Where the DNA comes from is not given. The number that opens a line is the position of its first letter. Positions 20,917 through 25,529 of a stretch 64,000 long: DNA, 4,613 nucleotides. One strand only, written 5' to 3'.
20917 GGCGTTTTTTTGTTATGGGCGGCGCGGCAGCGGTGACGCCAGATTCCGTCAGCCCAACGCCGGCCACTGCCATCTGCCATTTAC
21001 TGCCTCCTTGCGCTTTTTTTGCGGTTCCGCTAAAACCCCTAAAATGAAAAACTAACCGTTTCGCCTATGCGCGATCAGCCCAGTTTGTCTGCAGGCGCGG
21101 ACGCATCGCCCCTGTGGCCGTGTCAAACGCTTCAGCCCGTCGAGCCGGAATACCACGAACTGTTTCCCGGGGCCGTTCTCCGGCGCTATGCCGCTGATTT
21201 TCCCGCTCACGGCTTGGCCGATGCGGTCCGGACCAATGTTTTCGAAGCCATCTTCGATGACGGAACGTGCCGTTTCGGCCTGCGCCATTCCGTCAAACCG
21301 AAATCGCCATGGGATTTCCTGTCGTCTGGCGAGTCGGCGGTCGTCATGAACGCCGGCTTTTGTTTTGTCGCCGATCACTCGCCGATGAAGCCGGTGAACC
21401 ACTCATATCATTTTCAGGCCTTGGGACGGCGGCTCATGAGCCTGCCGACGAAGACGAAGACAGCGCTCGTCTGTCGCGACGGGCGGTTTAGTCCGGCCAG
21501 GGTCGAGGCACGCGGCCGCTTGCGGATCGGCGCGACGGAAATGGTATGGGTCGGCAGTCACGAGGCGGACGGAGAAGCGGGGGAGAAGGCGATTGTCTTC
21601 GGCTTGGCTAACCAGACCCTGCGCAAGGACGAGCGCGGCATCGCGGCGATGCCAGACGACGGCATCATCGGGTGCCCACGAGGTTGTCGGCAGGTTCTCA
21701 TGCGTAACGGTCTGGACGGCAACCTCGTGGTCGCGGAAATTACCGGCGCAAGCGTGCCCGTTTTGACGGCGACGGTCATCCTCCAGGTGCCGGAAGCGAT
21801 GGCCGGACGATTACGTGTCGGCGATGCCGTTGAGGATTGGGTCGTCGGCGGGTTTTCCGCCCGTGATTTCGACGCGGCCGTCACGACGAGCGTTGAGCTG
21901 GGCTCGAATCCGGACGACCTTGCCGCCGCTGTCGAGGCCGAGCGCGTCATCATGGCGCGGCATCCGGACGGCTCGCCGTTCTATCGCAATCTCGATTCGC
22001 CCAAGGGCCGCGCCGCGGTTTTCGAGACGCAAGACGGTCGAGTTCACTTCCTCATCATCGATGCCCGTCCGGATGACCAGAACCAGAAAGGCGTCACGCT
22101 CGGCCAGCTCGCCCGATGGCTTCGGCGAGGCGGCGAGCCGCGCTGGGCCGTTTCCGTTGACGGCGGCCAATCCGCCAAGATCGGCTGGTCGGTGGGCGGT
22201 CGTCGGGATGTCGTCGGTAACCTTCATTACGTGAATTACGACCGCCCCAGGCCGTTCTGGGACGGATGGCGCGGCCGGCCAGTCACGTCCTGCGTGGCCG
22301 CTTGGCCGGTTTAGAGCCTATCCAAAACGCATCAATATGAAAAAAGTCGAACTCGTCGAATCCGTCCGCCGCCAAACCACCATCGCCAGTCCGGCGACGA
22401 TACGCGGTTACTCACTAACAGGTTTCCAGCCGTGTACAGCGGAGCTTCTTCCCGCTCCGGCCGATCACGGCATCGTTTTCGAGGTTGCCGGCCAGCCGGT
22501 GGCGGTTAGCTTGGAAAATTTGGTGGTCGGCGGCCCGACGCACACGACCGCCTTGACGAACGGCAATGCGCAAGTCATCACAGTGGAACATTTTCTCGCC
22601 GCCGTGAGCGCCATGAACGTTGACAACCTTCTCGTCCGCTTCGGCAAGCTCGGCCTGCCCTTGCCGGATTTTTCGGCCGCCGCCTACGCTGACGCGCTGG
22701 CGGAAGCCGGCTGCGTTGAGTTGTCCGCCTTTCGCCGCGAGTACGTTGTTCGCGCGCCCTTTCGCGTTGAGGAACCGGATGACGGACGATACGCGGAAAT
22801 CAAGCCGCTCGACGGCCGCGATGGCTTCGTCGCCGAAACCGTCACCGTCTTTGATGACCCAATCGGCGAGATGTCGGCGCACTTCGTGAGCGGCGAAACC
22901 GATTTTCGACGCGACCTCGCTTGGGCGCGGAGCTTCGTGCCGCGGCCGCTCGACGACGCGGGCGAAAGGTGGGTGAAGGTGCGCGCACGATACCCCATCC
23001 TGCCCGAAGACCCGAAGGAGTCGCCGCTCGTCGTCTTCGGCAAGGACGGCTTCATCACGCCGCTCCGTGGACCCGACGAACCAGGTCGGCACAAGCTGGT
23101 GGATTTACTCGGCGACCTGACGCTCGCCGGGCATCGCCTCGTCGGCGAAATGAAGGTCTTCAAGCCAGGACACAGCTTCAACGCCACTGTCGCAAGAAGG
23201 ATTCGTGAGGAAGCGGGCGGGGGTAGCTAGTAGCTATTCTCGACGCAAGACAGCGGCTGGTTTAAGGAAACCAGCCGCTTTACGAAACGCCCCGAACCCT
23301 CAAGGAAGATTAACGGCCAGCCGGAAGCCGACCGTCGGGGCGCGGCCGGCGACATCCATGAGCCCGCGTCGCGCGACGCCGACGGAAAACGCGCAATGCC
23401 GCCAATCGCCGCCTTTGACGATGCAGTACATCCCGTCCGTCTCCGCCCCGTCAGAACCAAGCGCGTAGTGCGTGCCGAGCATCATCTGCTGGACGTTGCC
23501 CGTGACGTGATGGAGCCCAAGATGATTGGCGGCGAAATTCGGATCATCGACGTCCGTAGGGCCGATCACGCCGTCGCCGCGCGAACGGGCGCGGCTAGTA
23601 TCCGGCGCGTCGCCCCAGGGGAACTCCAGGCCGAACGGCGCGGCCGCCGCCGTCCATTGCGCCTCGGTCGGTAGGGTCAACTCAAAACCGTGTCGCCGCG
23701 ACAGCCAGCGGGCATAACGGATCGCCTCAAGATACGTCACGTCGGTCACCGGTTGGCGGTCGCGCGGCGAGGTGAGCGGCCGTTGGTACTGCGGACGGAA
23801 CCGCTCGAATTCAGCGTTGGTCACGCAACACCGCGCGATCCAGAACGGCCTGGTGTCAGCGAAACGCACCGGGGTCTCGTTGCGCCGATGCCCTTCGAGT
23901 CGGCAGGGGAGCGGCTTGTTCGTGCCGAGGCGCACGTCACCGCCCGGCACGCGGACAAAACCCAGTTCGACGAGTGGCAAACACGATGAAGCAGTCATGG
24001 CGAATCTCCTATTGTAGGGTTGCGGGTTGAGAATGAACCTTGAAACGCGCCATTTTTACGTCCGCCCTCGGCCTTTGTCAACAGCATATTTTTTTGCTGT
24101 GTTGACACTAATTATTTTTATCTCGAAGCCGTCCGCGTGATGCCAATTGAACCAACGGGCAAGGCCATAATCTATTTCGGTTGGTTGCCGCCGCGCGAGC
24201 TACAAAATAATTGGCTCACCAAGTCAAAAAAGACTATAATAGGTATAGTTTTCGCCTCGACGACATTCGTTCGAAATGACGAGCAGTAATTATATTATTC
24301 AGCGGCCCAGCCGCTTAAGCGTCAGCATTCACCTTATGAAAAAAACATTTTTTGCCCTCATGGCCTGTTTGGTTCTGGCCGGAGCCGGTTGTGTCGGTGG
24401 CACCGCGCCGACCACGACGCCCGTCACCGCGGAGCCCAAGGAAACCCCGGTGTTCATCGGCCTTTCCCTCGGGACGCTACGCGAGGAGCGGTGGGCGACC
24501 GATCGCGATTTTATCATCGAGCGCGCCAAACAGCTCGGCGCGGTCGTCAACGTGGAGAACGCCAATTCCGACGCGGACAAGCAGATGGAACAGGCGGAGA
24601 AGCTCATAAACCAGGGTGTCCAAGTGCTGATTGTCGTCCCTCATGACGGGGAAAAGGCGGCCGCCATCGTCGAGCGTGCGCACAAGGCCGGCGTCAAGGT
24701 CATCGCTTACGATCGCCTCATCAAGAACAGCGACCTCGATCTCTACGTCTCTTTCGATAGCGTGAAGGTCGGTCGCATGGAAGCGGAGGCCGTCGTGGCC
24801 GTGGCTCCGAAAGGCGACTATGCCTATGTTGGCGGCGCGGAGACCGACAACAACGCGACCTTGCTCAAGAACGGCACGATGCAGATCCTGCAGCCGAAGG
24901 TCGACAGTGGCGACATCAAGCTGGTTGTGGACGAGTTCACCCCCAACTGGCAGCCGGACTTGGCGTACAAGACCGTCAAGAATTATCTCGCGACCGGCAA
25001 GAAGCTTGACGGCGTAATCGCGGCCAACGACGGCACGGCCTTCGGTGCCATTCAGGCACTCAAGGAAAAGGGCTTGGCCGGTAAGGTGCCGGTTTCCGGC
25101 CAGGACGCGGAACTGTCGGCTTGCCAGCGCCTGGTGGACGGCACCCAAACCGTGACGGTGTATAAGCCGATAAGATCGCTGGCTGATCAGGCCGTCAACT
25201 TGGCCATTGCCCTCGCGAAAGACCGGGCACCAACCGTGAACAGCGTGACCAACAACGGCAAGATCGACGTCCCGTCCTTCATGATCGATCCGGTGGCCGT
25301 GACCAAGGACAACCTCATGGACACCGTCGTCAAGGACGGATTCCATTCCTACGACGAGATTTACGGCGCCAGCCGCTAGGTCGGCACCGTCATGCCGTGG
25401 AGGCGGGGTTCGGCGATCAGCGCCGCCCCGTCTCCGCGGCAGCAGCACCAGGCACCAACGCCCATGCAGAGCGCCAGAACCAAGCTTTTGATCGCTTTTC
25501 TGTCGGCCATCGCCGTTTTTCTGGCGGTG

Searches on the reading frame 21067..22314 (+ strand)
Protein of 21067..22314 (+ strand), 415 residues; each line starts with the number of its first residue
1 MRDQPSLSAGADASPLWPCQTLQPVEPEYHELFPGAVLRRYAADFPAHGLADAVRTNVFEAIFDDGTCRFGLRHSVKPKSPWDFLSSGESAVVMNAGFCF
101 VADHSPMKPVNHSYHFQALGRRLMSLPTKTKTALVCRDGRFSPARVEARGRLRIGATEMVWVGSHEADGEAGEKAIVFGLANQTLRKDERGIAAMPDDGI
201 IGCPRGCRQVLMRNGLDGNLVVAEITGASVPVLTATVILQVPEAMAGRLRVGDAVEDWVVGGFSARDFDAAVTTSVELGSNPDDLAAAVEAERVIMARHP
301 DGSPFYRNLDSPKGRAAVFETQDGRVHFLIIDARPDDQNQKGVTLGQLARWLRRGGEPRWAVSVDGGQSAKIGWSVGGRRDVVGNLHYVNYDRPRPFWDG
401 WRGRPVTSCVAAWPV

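Call 28: search_protein_families(library=pfam, proteins=[window:21067-22314:+], max_evalue=0.0001)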
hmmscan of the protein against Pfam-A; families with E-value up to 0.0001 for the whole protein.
window:21067-22314:+ (415 aa): 1 family
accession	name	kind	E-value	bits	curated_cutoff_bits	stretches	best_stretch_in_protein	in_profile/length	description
PF09992.14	NAGPA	-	5.7e-06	27.1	25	1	312-374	89-146/169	Phosphodiester glycosidase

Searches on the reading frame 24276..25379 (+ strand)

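Call 28: search_protein_families(library=pfam, proteins=[window:24276-25379:+], max_evalue=0.0001)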
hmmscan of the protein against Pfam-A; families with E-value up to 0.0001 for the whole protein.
window:24276-25379:+ (367 aa): 3 families
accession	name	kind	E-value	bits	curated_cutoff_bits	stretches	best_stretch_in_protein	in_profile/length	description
PF13407.12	Peripla_BP_4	-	1.5e-58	198.8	35.1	1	61-315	1-255/258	Periplasmic binding protein domain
PF00532.27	Peripla_BP_1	-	8e-09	35.8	22.2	1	74-275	17-215/281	Periplasmic binding proteins and sugar binding domain of LacI family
PF13377.12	Peripla_BP_3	-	5.3e-06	27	26.5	0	243-319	75-151/167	Periplasmic binding protein-like domain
